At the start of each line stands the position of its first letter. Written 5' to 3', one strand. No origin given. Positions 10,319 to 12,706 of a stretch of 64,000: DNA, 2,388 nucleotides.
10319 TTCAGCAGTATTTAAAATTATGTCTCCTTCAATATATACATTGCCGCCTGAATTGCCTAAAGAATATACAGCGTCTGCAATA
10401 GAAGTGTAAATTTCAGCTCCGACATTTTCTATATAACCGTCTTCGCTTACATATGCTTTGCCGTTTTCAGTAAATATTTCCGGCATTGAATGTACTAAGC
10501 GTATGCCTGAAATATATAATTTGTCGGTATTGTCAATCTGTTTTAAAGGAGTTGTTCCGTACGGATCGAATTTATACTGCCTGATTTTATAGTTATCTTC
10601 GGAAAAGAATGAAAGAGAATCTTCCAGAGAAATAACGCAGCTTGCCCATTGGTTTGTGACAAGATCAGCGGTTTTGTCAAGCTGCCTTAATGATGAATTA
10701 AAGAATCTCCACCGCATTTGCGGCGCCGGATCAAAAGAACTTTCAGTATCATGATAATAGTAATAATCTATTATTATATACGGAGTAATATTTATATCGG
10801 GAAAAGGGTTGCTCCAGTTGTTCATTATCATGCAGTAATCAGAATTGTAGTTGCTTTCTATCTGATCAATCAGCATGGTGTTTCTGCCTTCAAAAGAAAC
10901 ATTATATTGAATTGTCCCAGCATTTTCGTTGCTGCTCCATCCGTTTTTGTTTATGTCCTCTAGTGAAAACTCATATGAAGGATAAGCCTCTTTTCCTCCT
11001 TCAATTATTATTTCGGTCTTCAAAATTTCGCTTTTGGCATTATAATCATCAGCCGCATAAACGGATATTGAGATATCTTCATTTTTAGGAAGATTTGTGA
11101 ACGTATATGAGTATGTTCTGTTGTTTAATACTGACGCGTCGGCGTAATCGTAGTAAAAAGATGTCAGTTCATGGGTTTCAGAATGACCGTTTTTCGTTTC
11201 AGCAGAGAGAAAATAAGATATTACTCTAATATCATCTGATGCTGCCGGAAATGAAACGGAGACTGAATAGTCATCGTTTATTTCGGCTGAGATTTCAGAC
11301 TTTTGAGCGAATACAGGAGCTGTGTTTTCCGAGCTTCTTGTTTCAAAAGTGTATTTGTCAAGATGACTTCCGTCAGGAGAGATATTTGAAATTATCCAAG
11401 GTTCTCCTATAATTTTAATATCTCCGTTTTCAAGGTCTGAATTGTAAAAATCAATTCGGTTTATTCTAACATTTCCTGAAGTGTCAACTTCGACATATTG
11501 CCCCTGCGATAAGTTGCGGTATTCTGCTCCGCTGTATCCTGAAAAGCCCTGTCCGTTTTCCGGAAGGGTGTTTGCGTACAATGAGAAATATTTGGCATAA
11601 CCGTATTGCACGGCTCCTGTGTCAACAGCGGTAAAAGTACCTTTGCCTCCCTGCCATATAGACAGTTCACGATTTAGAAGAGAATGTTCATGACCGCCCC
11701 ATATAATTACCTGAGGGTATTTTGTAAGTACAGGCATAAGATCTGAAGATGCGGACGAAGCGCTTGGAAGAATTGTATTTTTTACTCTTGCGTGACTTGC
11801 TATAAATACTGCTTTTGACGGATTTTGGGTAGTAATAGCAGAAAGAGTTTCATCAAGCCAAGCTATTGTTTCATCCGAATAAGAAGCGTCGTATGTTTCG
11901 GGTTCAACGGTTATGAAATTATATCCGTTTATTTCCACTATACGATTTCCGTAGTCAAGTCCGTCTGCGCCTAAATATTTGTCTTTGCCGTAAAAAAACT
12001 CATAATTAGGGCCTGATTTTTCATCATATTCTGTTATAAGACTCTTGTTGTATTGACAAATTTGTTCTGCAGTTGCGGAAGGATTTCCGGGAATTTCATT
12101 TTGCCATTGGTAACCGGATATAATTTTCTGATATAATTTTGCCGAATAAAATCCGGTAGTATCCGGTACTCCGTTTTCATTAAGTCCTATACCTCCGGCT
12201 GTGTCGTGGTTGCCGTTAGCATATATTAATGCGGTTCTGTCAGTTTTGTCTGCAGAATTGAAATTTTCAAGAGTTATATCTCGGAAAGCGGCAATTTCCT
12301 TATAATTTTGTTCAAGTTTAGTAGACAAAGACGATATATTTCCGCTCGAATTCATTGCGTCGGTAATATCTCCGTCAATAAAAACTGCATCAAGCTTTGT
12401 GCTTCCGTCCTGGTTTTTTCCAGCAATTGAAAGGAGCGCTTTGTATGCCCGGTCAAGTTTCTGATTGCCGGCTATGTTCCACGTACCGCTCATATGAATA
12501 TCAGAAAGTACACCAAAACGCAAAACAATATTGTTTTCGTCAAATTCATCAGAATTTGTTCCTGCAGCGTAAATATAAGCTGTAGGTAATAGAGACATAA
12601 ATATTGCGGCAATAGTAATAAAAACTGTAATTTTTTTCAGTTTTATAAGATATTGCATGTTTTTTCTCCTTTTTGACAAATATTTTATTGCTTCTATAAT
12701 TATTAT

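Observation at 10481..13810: The same roughly 140-150-aa domain occurs in a giant secreted metallophosphoesterase and in the divergently transcribed AraC regulator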

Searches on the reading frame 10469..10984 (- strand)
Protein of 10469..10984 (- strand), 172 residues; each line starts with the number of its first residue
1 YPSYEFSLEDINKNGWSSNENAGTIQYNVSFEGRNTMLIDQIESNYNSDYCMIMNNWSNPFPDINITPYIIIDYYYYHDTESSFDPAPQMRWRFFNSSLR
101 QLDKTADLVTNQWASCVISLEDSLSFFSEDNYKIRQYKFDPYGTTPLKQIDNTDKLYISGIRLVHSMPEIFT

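Call 23: search_solved_structures(query=A1, max_evalue=10, show_alignments=2)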
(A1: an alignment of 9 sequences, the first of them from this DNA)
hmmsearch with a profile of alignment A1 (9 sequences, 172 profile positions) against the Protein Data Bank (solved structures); distinct sequences matched with E-value up to 10: 0.

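Call 31: search_protein_representatives(alignment_id=A1)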
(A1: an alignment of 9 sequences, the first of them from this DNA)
Query: 9 sequences, 172 profile positions. Proteins with E-value up to 0.001 (for the whole library): 150; up to 1e-10: 90; up to 1e-30: 42. The best 150 are listed.
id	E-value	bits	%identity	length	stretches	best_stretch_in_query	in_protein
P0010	8.4e-133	455.1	-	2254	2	1-172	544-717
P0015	3.4e-73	261.1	-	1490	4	11-169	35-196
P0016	1.1e-68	246.3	-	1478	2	5-168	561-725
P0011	1.2e-66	239.7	-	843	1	2-172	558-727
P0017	9.7e-66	236.8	-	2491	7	44-169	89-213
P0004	1.8e-60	219.7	-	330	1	2-171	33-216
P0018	1.4e-57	210.3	-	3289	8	23-166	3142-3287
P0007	2.5e-56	206.2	-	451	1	2-168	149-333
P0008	2.7e-55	202.8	-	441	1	2-171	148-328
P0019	5.0e-54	198.7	-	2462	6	31-171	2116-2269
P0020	8.3e-54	198.0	-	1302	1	2-172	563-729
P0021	2.6e-51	189.8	-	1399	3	19-169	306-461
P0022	6.6e-48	178.8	-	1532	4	18-170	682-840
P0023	7.2e-48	178.6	-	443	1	2-169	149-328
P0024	8.7e-46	171.9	-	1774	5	39-169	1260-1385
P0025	1.1e-44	168.3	-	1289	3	31-169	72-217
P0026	3.4e-44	166.7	-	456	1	6-170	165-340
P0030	2.5e-40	154.1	-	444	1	3-171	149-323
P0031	4.5e-40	153.3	-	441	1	5-169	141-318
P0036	5.1e-39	149.8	-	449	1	6-168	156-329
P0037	3.2e-38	147.2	-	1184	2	14-169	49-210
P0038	3.7e-37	143.8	-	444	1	3-169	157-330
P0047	4.3e-33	130.5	-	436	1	2-170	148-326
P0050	1.6e-31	125.4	-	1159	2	27-169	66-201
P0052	3.5e-30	121.0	-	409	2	20-170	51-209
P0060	1.8e-22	96.0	-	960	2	14-171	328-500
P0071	3.9e-16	75.4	-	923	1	20-170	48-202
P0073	2.3e-15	72.8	-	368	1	20-169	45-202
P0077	1.2e-14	70.5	-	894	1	18-170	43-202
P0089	1.0e-12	64.2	-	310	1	4-169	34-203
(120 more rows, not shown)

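Call 33: search_protein_families(library=pfam, proteins=[P0015, P0021, P0025, P0037, P0050, P0060, P0071, P0077], max_evalue=0.01)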
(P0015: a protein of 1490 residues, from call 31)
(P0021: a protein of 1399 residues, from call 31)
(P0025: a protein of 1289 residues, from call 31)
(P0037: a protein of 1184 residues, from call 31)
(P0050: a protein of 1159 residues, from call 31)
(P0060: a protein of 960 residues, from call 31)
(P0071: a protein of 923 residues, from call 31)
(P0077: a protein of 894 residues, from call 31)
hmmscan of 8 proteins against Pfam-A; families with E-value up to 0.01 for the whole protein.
P0015 (1490 aa): 1 family
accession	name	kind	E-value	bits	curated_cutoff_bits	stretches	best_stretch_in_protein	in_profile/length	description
PF00395.25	SLH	-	1.6e-23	82.8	20.8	3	823-865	1-43/44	S-layer homology domain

P0021 (1399 aa): 1 family
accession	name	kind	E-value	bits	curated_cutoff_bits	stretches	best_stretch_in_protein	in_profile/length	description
PF00395.25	SLH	-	7.4e-36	122.3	20.8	3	822-864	1-43/44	S-layer homology domain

P0025 (1289 aa): 1 family
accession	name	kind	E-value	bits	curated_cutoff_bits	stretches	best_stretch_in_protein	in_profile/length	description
PF00395.25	SLH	-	2.4e-19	69.5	20.8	2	622-664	1-44/44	S-layer homology domain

P0037 (1184 aa): 1 family
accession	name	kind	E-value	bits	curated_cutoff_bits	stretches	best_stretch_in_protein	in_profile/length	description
PF00395.25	SLH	-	5.5e-34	116.3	20.8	3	572-614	1-43/44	S-layer homology domain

P0050 (1159 aa): 1 family
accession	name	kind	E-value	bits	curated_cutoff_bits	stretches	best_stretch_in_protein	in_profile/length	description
PF00395.25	SLH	-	4.4e-11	43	20.8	2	503-541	1-39/44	S-layer homology domain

P0060 (960 aa): 2 families
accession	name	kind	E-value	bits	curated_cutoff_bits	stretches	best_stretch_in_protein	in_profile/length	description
PF00404.24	Dockerin_1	-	0.00032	21.3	22.9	1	900-949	2-53/57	Dockerin type I domain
PF08308.17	PEGA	-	0.0077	16.5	20.8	0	858-884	34-60/71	PEGA domain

P0071 (923 aa): 1 family
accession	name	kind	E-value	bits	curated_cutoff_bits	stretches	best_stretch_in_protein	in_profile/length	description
PF00395.25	SLH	-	7.5e-11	42.3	20.8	2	204-229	19-44/44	S-layer homology domain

P0077 (894 aa): 2 families
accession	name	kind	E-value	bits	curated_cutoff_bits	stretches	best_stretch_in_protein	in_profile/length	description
PF00395.25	SLH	-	4.1e-13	49.5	20.8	2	247-288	1-44/44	S-layer homology domain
PF13229.12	Beta_helix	-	0.0011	19.1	25.9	0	635-714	8-70/158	Right handed beta helix region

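Call 34: search_protein_families(library=pfam, proteins=[P0023, P0026, P0030, P0031, P0036, P0038, P0047, P0052, P0073, P0089], max_evalue=0.01)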
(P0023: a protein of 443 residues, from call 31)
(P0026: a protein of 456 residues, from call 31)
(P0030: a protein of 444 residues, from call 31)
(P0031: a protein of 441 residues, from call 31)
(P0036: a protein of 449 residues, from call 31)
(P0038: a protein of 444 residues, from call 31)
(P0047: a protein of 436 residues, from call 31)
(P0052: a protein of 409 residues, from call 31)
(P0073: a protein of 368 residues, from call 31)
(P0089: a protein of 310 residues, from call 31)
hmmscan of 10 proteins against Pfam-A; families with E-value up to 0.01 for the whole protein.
P0023 (443 aa): 3 families
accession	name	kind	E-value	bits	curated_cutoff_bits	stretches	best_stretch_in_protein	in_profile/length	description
PF12833.13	HTH_18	-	2e-21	76.5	33.6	1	359-438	1-78/80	Helix-turn-helix domain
PF00165.29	HTH_AraC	-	2.7e-18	66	26.6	2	399-438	3-41/42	Bacterial regulatory helix-turn-helix proteins, AraC family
PF02311.25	AraC_binding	-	0.00081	19.6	21.1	1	25-115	16-110/135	AraC-like ligand binding domain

P0026 (456 aa): 2 families
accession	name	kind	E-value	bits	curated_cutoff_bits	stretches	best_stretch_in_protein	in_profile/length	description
PF00165.29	HTH_AraC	-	4e-19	68.7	26.6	2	413-450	6-42/42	Bacterial regulatory helix-turn-helix proteins, AraC family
PF12833.13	HTH_18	-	1.4e-17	64.1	33.6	1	372-450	1-79/80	Helix-turn-helix domain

P0030 (444 aa): 2 families
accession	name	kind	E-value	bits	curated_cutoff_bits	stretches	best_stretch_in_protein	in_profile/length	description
PF12833.13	HTH_18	-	1.1e-21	77.3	33.6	1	353-432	1-79/80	Helix-turn-helix domain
PF00165.29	HTH_AraC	-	3.1e-20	72.3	26.6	2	397-432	8-42/42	Bacterial regulatory helix-turn-helix proteins, AraC family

P0031 (441 aa): 2 families
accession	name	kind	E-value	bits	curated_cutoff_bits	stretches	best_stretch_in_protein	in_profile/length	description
PF12833.13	HTH_18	-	7.2e-20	71.5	33.6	1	348-426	1-78/80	Helix-turn-helix domain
PF00165.29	HTH_AraC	-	2.4e-17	63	26.6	2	395-426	11-41/42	Bacterial regulatory helix-turn-helix proteins, AraC family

P0036 (449 aa): 3 families
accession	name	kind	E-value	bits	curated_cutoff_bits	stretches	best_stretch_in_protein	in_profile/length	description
PF12833.13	HTH_18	-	7.4e-22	77.9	33.6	1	359-437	1-79/80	Helix-turn-helix domain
PF00165.29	HTH_AraC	-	8.1e-22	77.3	26.6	2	400-437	6-42/42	Bacterial regulatory helix-turn-helix proteins, AraC family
PF07883.17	Cupin_2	-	9e-05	22.5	27.2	1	29-69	10-50/70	Cupin domain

P0038 (444 aa): 2 families
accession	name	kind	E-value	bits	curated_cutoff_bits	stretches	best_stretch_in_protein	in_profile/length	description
PF12833.13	HTH_18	-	2.8e-18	66.4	33.6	1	361-439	1-79/80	Helix-turn-helix domain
PF00165.29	HTH_AraC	-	2.4e-09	37.6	26.6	1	402-438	6-41/42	Bacterial regulatory helix-turn-helix proteins, AraC family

P0047 (436 aa): 2 families
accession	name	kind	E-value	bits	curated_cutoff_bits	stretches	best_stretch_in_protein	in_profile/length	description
PF12833.13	HTH_18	-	7.9e-21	74.6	33.6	1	358-436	1-79/80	Helix-turn-helix domain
PF00165.29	HTH_AraC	-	1.2e-16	60.8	26.6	1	399-436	6-42/42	Bacterial regulatory helix-turn-helix proteins, AraC family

P0052 (409 aa): 1 family
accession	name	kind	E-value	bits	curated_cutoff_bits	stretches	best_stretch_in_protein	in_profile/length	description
PF00224.27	PK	-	0.00018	21.2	30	0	22-94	96-169/328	Pyruvate kinase, barrel domain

P0073 (368 aa): 0 families

P0089 (310 aa): 0 families

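Call 48: find_encoding_contigs(protein=P0023, flank=8000, max_places=2)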
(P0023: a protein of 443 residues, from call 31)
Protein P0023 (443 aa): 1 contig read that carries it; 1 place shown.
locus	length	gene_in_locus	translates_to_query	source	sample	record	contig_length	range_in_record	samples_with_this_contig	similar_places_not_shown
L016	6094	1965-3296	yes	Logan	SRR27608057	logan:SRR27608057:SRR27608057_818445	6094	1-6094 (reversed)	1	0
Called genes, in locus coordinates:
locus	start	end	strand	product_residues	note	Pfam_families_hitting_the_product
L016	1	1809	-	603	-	?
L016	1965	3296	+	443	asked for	PF12833:HTH_18, PF00165:HTH_AraC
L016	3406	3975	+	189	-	-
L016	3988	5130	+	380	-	PF01168:Ala_racemase_N, PF00842:Ala_racemase_C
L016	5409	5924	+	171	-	PF00466:Ribosomal_L10, PF27436:RL10_C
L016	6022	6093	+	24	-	?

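Call 51: find_encoding_contigs(protein=P0026, flank=8000, max_places=2)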
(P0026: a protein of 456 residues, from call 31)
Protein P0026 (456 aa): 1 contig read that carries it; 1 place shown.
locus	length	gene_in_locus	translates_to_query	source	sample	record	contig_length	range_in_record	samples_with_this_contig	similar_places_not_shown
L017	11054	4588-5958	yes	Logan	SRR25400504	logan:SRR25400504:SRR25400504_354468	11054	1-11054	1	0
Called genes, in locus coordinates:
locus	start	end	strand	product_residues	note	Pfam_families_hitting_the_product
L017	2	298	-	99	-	?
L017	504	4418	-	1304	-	PF00149:Metallophos (weak)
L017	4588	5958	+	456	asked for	PF12833:HTH_18, PF00165:HTH_AraC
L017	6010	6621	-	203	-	-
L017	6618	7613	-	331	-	PF01081:Aldolase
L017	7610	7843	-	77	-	-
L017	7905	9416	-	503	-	PF00295:Glyco_hydro_28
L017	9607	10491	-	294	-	-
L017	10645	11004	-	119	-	PF05635:23S_rRNA_IVP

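Call 52: find_encoding_contigs(protein=P0030, flank=8000, max_places=2)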
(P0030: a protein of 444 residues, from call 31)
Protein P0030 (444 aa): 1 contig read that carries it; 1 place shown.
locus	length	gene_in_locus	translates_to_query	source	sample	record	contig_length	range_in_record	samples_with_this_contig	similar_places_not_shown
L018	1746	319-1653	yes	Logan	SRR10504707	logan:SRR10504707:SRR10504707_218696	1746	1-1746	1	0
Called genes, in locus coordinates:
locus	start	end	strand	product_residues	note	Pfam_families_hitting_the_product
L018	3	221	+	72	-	?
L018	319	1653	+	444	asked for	PF12833:HTH_18, PF00165:HTH_AraC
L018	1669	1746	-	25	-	?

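Call 53: find_encoding_contigs(protein=P0031, flank=8000, max_places=2)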
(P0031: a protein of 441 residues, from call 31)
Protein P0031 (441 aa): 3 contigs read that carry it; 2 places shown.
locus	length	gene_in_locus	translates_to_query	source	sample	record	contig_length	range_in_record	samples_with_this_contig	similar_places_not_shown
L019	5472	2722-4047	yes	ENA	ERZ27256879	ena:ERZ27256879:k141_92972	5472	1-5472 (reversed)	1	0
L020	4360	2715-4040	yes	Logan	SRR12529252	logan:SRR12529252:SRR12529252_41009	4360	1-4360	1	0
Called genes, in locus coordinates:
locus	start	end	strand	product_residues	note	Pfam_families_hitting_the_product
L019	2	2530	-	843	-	?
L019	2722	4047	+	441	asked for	PF12833:HTH_18, PF00165:HTH_AraC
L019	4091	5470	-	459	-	?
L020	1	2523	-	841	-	?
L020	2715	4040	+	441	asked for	PF12833:HTH_18, PF00165:HTH_AraC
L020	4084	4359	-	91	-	?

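Call 55: find_encoding_contigs(protein=P0036, flank=8000, max_places=2)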
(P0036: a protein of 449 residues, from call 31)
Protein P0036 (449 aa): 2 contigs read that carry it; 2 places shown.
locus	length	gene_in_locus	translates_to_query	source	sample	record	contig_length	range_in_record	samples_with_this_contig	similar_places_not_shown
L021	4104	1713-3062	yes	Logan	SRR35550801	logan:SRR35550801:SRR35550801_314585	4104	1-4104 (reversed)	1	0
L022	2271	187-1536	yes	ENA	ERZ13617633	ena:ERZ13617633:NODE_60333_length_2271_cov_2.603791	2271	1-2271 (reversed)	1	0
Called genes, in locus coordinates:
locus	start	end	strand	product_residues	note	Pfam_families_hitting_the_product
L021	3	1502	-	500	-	?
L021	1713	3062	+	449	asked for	PF00165:HTH_AraC (weak), PF12833:HTH_18, PF00165:HTH_AraC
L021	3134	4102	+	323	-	?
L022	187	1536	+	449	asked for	PF00165:HTH_AraC (weak), PF12833:HTH_18, PF00165:HTH_AraC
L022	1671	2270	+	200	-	?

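Call 56: find_encoding_contigs(protein=P0038, flank=8000, max_places=2)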
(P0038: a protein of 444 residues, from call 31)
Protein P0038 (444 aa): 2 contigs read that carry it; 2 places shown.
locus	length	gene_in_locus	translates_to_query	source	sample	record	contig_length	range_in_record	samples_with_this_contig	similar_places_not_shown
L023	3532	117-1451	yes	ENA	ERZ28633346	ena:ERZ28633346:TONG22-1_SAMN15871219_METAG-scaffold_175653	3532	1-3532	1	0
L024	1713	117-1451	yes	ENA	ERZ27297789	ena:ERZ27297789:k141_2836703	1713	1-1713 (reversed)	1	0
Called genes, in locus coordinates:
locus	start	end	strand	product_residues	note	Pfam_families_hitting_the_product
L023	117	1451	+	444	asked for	PF12833:HTH_18, PF00165:HTH_AraC (faint)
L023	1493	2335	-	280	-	PF00106:adh_short, PF08659:KR (weak), PF13561:adh_short_C2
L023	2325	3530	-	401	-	?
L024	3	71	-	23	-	?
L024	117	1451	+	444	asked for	PF12833:HTH_18, PF00165:HTH_AraC (faint)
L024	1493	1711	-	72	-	?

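Call 57: find_encoding_contigs(protein=P0047, flank=8000, max_places=2)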
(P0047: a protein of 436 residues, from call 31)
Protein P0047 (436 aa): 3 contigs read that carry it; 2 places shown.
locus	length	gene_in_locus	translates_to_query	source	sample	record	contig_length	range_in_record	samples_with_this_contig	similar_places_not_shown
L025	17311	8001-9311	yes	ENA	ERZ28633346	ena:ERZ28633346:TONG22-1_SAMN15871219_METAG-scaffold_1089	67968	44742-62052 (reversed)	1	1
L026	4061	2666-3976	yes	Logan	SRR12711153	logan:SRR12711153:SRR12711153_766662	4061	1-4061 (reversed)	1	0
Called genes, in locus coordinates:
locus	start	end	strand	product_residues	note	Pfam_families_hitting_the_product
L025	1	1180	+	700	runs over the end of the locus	-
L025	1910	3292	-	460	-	PF07833:Cu_amine_oxidN1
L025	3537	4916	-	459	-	PF07833:Cu_amine_oxidN1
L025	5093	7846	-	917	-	PF00149:Metallophos, PF07833:Cu_amine_oxidN1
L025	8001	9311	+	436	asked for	PF12833:HTH_18, PF00165:HTH_AraC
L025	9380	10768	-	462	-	PF07833:Cu_amine_oxidN1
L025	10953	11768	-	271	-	PF00293:NUDIX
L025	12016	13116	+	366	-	PF01757:Acyl_transf_3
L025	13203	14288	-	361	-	PF17853:GGDEF_2, PF13556:HTH_30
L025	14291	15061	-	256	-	-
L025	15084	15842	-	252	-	PF20260:PUA_4 (weak), PF04452:Methyltrans_RNA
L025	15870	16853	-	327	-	PF06325:PrmA, PF05175:MTS, PF13847:Methyltransf_31, PF08241:Methyltransf_11 (weak), PF08242:Methyltransf_12 (faint), PF13649:Methyltransf_25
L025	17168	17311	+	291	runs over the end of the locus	PF00701:DHDPS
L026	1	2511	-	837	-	?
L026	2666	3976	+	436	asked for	PF12833:HTH_18, PF00165:HTH_AraC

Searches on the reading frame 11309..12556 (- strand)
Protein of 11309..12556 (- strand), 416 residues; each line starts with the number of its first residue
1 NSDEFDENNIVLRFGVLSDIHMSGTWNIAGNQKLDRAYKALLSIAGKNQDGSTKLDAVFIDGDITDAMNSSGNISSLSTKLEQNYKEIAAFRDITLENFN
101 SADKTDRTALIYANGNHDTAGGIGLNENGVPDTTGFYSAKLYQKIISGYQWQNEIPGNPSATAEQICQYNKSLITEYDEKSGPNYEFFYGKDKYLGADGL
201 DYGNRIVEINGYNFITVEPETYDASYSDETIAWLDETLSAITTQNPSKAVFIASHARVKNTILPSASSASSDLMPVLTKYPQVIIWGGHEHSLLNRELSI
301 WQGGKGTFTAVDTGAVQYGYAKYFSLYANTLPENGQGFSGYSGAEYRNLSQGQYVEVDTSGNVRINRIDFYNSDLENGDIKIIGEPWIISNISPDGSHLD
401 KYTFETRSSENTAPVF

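Call 65: search_solved_structures(query=window:11309-12556:-, max_evalue=1, show_alignments=1)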
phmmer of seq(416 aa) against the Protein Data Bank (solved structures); distinct sequences matched with E-value up to 1: 0.
